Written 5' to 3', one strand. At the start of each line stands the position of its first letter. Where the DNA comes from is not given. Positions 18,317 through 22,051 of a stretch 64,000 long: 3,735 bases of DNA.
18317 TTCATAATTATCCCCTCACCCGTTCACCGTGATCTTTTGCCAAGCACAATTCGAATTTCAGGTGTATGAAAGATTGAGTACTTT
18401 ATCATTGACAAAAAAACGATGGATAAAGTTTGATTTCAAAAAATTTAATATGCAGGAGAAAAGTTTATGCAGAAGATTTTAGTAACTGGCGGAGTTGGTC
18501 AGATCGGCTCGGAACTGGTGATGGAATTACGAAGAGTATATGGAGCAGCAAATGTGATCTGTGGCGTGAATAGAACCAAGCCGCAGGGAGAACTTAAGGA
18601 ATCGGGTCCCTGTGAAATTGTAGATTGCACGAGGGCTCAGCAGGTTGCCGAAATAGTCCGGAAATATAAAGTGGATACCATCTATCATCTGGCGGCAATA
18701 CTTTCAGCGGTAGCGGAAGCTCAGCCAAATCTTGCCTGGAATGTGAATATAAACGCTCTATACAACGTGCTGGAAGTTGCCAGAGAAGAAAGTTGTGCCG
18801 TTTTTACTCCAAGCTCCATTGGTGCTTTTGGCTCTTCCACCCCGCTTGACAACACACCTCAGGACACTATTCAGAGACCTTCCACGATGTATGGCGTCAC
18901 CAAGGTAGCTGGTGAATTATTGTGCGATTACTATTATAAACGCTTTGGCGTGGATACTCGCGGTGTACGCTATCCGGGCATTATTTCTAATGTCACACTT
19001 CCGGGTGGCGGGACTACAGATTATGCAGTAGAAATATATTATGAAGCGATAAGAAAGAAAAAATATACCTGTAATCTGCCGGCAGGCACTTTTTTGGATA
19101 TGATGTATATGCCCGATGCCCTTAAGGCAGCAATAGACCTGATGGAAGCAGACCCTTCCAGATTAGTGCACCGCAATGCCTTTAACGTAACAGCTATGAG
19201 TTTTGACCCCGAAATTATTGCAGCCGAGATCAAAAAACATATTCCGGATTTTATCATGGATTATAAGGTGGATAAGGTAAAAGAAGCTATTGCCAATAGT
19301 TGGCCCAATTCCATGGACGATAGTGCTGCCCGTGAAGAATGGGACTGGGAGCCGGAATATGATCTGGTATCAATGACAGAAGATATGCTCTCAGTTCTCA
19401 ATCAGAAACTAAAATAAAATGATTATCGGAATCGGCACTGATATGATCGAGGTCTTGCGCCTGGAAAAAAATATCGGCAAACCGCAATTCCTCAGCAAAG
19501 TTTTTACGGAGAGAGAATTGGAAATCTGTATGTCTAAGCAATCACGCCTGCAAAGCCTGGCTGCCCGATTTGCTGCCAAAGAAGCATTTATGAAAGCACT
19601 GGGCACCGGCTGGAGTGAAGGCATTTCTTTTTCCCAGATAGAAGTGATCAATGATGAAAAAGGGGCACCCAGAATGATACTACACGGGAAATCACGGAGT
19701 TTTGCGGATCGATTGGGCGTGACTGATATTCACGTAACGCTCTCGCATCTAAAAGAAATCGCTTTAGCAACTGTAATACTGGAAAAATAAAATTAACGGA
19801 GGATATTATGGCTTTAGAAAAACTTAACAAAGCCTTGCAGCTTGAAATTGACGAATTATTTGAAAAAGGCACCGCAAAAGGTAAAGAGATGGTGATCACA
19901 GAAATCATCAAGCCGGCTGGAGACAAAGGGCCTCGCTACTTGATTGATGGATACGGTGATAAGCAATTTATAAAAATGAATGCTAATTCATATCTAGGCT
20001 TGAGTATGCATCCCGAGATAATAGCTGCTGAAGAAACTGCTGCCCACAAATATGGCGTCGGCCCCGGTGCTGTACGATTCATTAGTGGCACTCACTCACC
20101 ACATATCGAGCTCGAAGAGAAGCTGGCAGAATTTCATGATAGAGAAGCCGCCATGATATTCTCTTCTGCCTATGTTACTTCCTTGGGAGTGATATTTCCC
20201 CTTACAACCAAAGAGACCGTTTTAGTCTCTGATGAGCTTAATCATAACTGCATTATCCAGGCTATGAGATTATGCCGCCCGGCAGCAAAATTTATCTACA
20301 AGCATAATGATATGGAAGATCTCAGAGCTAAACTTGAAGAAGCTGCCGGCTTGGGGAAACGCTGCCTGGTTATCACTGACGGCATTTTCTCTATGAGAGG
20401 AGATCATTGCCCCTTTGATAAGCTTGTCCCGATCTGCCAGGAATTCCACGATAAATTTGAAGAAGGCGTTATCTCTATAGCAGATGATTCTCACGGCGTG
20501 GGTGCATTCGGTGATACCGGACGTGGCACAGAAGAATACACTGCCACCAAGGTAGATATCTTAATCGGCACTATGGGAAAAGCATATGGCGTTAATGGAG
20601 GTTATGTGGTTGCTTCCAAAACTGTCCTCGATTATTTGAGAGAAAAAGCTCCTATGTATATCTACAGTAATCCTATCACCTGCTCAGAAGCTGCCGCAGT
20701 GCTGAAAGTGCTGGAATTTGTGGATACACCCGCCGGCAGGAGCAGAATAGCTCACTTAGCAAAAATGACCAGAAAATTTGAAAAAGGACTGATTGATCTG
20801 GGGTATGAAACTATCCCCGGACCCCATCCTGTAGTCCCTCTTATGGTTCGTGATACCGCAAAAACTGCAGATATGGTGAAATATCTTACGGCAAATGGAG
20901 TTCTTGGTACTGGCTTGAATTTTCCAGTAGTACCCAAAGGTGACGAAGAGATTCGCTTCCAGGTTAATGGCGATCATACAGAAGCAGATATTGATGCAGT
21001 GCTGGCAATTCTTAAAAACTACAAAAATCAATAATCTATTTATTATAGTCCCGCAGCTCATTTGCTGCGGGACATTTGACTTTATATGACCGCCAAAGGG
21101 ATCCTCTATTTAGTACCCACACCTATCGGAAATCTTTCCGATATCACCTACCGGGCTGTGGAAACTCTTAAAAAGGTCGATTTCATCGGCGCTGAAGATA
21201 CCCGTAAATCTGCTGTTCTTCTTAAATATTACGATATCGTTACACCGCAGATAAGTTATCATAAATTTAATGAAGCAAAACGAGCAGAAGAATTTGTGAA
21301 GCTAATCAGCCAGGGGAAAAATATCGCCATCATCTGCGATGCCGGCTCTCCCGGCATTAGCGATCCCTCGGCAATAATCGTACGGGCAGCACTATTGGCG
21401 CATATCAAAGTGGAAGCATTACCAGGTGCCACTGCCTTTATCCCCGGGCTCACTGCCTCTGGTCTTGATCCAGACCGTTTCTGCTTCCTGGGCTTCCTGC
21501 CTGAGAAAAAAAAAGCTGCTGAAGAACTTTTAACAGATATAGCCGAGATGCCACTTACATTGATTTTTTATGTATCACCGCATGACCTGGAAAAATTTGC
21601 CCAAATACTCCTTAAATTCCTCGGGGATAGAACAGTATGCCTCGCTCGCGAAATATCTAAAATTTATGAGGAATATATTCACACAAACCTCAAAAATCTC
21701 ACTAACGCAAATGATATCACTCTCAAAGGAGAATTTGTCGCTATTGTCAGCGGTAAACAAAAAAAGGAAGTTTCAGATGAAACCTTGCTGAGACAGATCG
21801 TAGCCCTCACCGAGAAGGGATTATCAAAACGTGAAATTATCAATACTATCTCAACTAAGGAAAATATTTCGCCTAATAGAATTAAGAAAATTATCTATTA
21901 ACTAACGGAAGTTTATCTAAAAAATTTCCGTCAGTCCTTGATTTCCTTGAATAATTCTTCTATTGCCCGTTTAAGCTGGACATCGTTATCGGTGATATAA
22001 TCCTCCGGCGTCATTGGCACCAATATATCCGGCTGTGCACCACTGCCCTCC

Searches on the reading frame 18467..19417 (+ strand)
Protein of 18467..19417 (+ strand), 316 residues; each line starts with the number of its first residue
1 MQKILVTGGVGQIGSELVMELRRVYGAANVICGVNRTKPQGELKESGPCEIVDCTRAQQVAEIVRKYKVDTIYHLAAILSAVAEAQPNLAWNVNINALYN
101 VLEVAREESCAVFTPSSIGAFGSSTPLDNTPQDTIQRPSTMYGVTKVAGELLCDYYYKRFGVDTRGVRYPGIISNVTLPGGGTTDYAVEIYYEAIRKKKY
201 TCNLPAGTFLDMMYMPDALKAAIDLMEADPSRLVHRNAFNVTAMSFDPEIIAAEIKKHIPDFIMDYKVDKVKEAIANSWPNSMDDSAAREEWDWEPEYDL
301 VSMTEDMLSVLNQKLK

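Call 10: search_protein_families(library=pfam, proteins=[window:18467-19417:+], max_evalue=0.001)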
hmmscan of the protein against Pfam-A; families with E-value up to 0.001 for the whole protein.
window:18467-19417:+ (316 aa): 6 families
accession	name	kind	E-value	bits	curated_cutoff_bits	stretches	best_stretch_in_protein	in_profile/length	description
PF01370.27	Epimerase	-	6.1e-25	88.5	20.9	1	4-227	1-226/240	NAD dependent epimerase/dehydratase family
PF16363.11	GDP_Man_Dehyd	-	9.4e-20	71.8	27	1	5-307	1-332/332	GDP-mannose 4,6 dehydratase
PF04321.23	RmlD_sub_bind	-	7e-15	55.3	27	1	3-153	2-136/287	RmlD substrate binding domain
PF02719.21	Polysacc_synt_2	-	1.2e-08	35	20.2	1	4-153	1-149/293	Polysaccharide biosynthesis protein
PF07993.18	NAD_binding_4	-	6.2e-08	32.5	20.1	1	68-204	88-239/258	Male sterility protein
PF01073.25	3Beta_HSD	-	2.8e-06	27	22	1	5-128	1-130/280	3-beta hydroxysteroid dehydrogenase/isomerase family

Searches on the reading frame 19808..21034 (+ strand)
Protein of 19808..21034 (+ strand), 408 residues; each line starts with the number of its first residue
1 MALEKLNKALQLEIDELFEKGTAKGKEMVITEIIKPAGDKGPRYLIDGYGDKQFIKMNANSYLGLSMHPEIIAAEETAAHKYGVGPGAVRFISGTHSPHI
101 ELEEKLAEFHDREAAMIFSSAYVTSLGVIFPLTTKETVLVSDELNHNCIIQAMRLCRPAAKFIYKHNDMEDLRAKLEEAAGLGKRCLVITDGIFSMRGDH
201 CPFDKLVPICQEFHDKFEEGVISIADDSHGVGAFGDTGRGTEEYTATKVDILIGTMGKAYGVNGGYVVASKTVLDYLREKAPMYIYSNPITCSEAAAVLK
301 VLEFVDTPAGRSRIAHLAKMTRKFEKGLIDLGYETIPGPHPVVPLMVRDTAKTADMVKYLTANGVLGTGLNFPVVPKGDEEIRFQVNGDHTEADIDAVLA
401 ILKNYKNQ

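Call 10: search_protein_families(library=pfam, proteins=[window:19808-21034:+], max_evalue=0.001)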
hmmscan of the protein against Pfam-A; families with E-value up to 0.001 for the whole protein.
window:19808-21034:+ (408 aa): 1 family
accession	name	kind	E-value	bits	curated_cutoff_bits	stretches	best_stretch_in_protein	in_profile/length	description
PF00155.27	Aminotran_1_2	-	1.2e-36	127.1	19.7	1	53-400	2-359/361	Aminotransferase class I and II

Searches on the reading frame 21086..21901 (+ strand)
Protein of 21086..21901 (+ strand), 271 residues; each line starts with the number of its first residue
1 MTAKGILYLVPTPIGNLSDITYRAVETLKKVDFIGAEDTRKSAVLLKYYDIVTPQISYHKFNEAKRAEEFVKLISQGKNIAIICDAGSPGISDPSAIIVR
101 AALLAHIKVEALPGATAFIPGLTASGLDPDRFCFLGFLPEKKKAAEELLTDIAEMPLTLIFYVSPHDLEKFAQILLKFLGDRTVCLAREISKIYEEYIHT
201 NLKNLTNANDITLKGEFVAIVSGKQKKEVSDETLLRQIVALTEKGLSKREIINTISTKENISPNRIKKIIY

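Call 82: search_protein_families(library=pfam, proteins=[window:21086-21901:+], max_evalue=0.001)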
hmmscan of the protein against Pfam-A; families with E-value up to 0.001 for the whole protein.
window:21086-21901:+ (271 aa): 1 family
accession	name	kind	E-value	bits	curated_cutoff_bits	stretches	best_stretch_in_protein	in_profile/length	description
PF00590.25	TP_methylase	-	7.2e-28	98.4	27.8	1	7-205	2-211/212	Tetrapyrrole (Corrin/Porphyrin) Methylases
